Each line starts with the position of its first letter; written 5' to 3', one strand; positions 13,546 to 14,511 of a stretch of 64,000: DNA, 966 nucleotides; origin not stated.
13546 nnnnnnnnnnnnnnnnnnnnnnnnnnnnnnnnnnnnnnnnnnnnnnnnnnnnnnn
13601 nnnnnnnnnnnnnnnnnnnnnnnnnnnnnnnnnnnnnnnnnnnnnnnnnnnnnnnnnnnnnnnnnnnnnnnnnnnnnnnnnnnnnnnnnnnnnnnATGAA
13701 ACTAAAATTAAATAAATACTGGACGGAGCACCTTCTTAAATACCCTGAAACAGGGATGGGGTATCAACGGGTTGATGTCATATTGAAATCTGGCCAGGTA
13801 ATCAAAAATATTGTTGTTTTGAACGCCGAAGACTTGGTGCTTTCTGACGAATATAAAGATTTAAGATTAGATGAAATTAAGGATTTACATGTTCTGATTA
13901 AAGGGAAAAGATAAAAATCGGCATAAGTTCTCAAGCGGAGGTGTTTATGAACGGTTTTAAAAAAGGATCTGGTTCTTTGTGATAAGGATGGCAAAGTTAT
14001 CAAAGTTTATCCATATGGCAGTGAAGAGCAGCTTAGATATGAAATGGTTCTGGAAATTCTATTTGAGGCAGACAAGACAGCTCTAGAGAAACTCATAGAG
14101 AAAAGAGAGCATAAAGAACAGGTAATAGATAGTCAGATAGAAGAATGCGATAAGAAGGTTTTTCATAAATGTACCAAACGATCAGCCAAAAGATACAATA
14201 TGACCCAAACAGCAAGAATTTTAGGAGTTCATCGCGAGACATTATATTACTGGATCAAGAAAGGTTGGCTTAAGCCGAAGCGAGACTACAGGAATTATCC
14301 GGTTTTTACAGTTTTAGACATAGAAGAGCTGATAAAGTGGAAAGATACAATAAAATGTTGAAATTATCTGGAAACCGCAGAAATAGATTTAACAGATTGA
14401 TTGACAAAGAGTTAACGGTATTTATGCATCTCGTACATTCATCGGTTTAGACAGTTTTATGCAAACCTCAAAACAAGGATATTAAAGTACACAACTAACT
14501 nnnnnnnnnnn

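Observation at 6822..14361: Candidate new defence locus: SIR2 + Mrr-STAND giant NTPase + tandem '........' proteins + Xis-like HTH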

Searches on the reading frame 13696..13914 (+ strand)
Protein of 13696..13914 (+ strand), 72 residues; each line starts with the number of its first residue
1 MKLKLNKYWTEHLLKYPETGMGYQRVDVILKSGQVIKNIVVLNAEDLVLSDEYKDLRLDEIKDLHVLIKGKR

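Call 3: search_protein_families(library=pfam, proteins=[window:13696-13914:+], max_evalue=0.1)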
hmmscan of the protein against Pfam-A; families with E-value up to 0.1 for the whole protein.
window:13696-13914:+ (72 aa): 0 families

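Call 4: search_protein_families(library=padloc, proteins=[window:13696-13914:+], max_evalue=0.1)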
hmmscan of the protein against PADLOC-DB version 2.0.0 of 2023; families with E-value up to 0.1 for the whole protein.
window:13696-13914:+ (72 aa): 1 family
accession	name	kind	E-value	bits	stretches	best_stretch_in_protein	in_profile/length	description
PDLC04700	PDC-M54A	-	0.011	10.7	1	5-68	527-590/1657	-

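Call 5: search_protein_families(library=ncbifam, proteins=[window:13696-13914:+], max_evalue=0.1)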
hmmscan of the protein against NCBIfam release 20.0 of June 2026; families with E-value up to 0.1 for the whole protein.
window:13696-13914:+ (72 aa): 0 families

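Call 6: search_protein_families(library=phrogs, proteins=[window:13696-13914:+], max_evalue=0.1)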
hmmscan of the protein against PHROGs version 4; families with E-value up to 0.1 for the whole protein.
window:13696-13914:+ (72 aa): 0 families

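Call 30: find_homologous_proteins(query=window:13696-13911:+, max_evalue=0.01)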
Query window:13696-13911:+ (72 aa): 64 proteins with E <= 0.01 among 64 candidates.
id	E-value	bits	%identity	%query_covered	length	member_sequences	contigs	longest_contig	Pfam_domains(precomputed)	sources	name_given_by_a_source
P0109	4.6e-39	149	100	100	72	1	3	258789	-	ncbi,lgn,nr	ncbi:MAG: hypothetical protein HY761_01125 [Candidatus Omnitrophica bacterium]|nr:hypothetical prote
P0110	7.9e-36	138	94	99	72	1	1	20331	-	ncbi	-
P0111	3.5e-35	136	92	100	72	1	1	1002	-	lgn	-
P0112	1.1e-34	135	90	99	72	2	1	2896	-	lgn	-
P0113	6.6e-33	129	87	99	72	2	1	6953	-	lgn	-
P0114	1.7e-31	125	83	99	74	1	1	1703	-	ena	-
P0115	2.0e-31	125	85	99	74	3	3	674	-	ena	-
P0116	7.8e-31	123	77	99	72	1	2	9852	-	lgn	-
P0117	8.4e-31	123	85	99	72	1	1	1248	-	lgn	-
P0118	1.3e-30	122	80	99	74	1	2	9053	-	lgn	-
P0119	2.7e-30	121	80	99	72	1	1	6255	-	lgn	-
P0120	8.2e-30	119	79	99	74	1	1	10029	-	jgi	-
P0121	1.6e-29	119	77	99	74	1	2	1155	-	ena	-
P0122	2.5e-29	118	80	99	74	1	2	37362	-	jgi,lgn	-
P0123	1.8e-28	115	85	90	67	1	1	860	-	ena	-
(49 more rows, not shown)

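Call 39: predict_structure(alignment_id=A2)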
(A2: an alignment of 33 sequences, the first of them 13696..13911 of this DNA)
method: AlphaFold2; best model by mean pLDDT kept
length: 72 residues; sequences in the alignment: 33
mean_pLDDT: 90.1   pTM: 0.76
mean pLDDT of the five models: 90.1, 89.7, 89.3, 88.7, 86.3
residues with pLDDT >= 90: 59; 70-90: 9; 50-70: 2; < 50: 2
segments of 3 or more residues with pLDDT < 50: none
pLDDT, mean of each block of 10 residues (from residue 1): 95 85 92 95 94 93 87 40
secondary structure, 60 per line:
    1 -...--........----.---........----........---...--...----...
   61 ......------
elements in order: E2-4 H7-14 E23-30 E35-42 E46-48 E61-66

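Call 62: search_protein_representatives(alignment_id=A4)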
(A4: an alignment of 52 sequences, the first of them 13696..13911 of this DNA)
Query: 52 sequences, 220 profile positions. Proteins with E-value up to 0.001 (for the whole library): 1460; up to 1e-10: 656; up to 1e-30: 251. The best 150 are listed.
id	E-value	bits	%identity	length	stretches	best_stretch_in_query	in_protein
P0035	4.6e-83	294.8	-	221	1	1-220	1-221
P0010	4.1e-80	285.1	-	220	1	1-219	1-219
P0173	6.2e-76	271.5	-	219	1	2-219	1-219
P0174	7.1e-76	271.3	-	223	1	2-219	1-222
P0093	1.1e-75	270.6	-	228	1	2-220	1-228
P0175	1.4e-75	270.3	-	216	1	2-219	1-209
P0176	4.0e-75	268.8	-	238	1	3-219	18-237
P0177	5.3e-72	258.6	-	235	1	2-219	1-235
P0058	5.4e-72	258.6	-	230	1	2-218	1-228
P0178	6.8e-72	258.3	-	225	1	3-219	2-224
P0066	9.3e-72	257.8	-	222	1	2-218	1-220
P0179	3.3e-71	256.0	-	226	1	1-218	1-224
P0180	5.4e-71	255.3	-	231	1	2-220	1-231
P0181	7.6e-71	254.8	-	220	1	1-219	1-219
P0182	2.1e-70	253.3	-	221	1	2-220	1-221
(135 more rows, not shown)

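Call 82: search_dna_similar(query=window:13696-13911:+, collection=phages, mode=protein, max_evalue=0.01, max_rows=20)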
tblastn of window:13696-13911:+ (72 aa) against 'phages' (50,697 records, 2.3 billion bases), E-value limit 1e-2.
No match.

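Call 88: fold_search(model_id=the predicted structure, library=viral)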
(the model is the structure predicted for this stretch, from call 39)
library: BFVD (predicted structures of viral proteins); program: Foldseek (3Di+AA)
matches with E <= 10: 555; with E <= 0.001: 0
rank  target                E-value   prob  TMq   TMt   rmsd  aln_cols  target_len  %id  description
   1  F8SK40                3.0e-01  0.25  0.29  0.19   7.5        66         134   20  Tail protein [Pseudomonas phage PhiPA3]
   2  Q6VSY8                4.8e-01  0.07  0.19  0.04   8.6        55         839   25  (no name in the UniProt tables at hand)
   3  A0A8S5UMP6            5.4e-01  0.08  0.18  0.11   9.8        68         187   16  Uncharacterized protein [Myoviridae sp. ctCo31]
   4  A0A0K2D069            6.4e-01  0.57  0.39  0.36   4.1        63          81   19  Uncharacterized protein [Bacillus phage TsarBomba]
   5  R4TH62                6.4e-01  0.28  0.40  0.22   6.7        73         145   15  (no name in the UniProt tables at hand)
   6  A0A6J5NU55            6.4e-01  0.13  0.31  0.32   5.5        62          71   21  Uncharacterized protein [uncultured Caudovirales phage]
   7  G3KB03                6.8e-01  0.38  0.39  0.42   4.7        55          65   13  (no name in the UniProt tables at hand)
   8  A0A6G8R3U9            7.3e-01  0.21  0.33  0.16   9.0        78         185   15  Uncharacterized protein [Proteus phage Privateer]
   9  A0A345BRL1            8.2e-01  0.35  0.38  0.33   4.6        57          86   10  (no name in the UniProt tables at hand)
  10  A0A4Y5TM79            8.7e-01  0.08  0.22  0.09  11.9        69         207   20  (no name in the UniProt tables at hand)
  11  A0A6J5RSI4            9.2e-01  0.30  0.37  0.21   7.5        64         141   11  Uncharacterized protein [uncultured Caudovirales phage]
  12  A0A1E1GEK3            9.8e-01  0.28  0.37  0.41   5.4        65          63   17  (no name in the UniProt tables at hand)
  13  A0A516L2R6            9.8e-01  0.13  0.35  0.28  14.4        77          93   16  (no name in the UniProt tables at hand)
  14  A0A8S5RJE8            1.0e+00  0.35  0.43  0.51   5.5        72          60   12  Uncharacterized protein [virus sp. ctHG14]
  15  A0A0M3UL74            1.0e+00  0.13  0.31  0.39   6.6        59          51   12  Uncharacterized protein [Citrobacter phage Margaery]
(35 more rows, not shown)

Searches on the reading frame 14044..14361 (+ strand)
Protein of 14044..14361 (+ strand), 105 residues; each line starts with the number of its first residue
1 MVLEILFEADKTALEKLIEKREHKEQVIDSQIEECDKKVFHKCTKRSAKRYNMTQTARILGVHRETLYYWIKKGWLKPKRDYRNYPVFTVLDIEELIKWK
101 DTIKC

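Call 3: search_protein_families(library=pfam, proteins=[window:14044-14361:+], max_evalue=0.1)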
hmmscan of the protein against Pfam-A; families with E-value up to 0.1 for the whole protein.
window:14044-14361:+ (105 aa): 14 families
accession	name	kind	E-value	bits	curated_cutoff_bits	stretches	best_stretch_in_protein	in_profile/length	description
PF13411.12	MerR_1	-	1.9e-07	31.5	21.6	1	51-96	1-46/69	MerR HTH family regulatory protein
PF02954.25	HTH_8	-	3.5e-06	27.1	22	1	50-73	18-41/42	Bacterial regulatory protein, Fis family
PF12728.13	HTH_17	-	8.1e-06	26.4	27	1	52-82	3-32/51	Helix-turn-helix domain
PF00376.29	MerR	-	1.1e-05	25.5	28.2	1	55-85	4-35/38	MerR family regulatory protein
PF13518.12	HTH_28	-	1.9e-05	25.1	25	1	47-73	9-35/52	Helix-turn-helix domain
PF13556.12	HTH_30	-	0.00075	19.7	27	1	52-73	14-35/59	PucR C-terminal helix-turn-helix domain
PF13384.12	HTH_23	-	0.001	19.3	24.6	1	46-72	13-39/50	Homeodomain-like domain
PF13338.12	AbiEi_4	-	0.0023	18.5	25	1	56-76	18-38/49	Transcriptional regulator, AbiEi antitoxin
PF01527.26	HTH_Tnp_1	-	0.021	15.5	24.1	1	51-73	24-46/75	Transposase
PF21716.3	dnstrm_HI1420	-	0.04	14.2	27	1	19-79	12-71/90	Probable addiction module antidote protein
PF05517.18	p25-alpha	-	0.043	14.4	22.6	1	5-67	59-126/153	p25-alpha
PF13022.12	HTH_Tnp_1_2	-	0.05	14.2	27.9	0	51-73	27-49/122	Helix-turn-helix of insertion element transposase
PF06056.18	Terminase_5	-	0.054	13.9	20.3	1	50-73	13-36/58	Putative ATPase subunit of terminase (gpP-like)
PF13551.12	HTH_29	-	0.099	13.2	28.1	0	52-72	14-34/64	Winged helix-turn helix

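Call 4: search_protein_families(library=padloc, proteins=[window:14044-14361:+], max_evalue=0.1)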
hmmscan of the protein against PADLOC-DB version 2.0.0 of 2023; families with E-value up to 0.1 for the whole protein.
window:14044-14361:+ (105 aa): 3 families
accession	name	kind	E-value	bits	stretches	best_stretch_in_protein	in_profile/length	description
PDLC04133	mad1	-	7.2e-09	33.8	1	48-99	3-50/60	mads_1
PDLC01995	RtcR_PspF2--CARF_AAA_HTH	-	0.0028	14.9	1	6-73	414-477/481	-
PDLC03644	MTase_III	-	0.0066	13.2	1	31-81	437-487/542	Type III methyltransferase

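Call 5: search_protein_families(library=ncbifam, proteins=[window:14044-14361:+], max_evalue=0.1)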
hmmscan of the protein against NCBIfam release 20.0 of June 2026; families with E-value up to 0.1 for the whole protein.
window:14044-14361:+ (105 aa): 13 families
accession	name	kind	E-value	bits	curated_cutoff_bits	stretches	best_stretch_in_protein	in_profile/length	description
TIGR02684.1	dnstrm_HI1420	hypoth_equivalog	9.1e-05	22.6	53.7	1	18-72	11-65/89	addiction module antidote protein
NF033516.0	transpos_IS3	equivalog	0.00021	20.6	160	1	13-77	63-125/369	IS3 family transposase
NF041906.1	V4R_TF_MobR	exception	0.00099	17.7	999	1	4-73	474-543/544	phenol degradation transcriptional regulator MobR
NF033558.1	transpos_IS1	equivalog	0.0011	18.9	100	1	29-96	34-103/199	IS1 family transposase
NF038291.1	rep_pAB02_ORF2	subfamily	0.0026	18.2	85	0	52-81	4-31/172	plasmid replication DNA-binding protein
TIGR01764.1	excise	domain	0.0035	17.7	28.8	1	55-76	6-27/49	excisionase family DNA-binding protein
NF033518.0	transpos_IS607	equivalog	0.0035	16.9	110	1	55-98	2-45/187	IS607 family transposase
TIGR03453.1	partition_RepA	equivalog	0.0036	16.2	348.45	1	23-99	6-83/387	plasmid partitioning protein RepA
NF047375.1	HeatShock_HspR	equivalog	0.0066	16.4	105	1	51-97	4-50/92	heat shock protein transcriptional repressor HspR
NF041552.1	TF_PrdR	equivalog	0.0068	14.8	795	1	19-73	523-575/577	sigma-54 dependent transcriptional regulator PrdR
NF047377.1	heat_HspR_dupli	exception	0.012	15.1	300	1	6-96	84-172/214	heat shock protein transcriptional repressor HspR, fused homodimer type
TIGR02915.1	PEP_resp_reg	equivalog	0.035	13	502.6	1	30-74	400-442/445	PEP-CTERM-box response regulator transcription factor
TIGR02051.1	MerR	equivalog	0.039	14.2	150.85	0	54-92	3-45/124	mercury resistance transcriptional regulator MerR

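Call 6: search_protein_families(library=phrogs, proteins=[window:14044-14361:+], max_evalue=0.1)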
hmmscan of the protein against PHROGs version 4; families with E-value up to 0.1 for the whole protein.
window:14044-14361:+ (105 aa): 23 families
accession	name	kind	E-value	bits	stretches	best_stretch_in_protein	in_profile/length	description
phrog_66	-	integration and excision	6.4e-08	33.7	1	8-102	38-145/412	excisionase and transcriptional regulator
phrog_2474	-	transcription regulation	9.3e-06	26.5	1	51-93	49-92/118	MerR-like transcriptional regulator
phrog_141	-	head and packaging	6.8e-05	23.4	1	49-94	14-57/183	terminase small subunit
phrog_157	-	integration and excision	7e-05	23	1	13-77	180-244/580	transposase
phrog_4268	-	transcription regulation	0.00031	21.9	1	14-73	11-69/96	transcriptional repressor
phrog_11671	-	unknown function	0.0006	20.9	1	48-95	5-53/146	-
phrog_664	-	DNA, RNA and nucleotide metabolism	0.0016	19.3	1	41-74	91-124/210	DNA binding protein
phrog_908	-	unknown function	0.0026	17.8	1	61-98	270-308/361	-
phrog_8013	-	unknown function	0.003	18.5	1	46-97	172-223/231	-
phrog_3218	-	head and packaging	0.0047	17.7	1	53-86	36-69/152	terminase small subunit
phrog_6620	-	integration and excision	0.005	17.4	1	51-84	2-35/201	transposase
phrog_13024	-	unknown function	0.0051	17.4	1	29-68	182-219/233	-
phrog_24579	-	head and packaging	0.0062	17.5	0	49-74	30-55/126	terminase small subunit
phrog_125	-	DNA, RNA and nucleotide metabolism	0.0094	16.5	1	31-80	167-209/254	DNA invertase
phrog_1729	-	unknown function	0.017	16.2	1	22-76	69-118/142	-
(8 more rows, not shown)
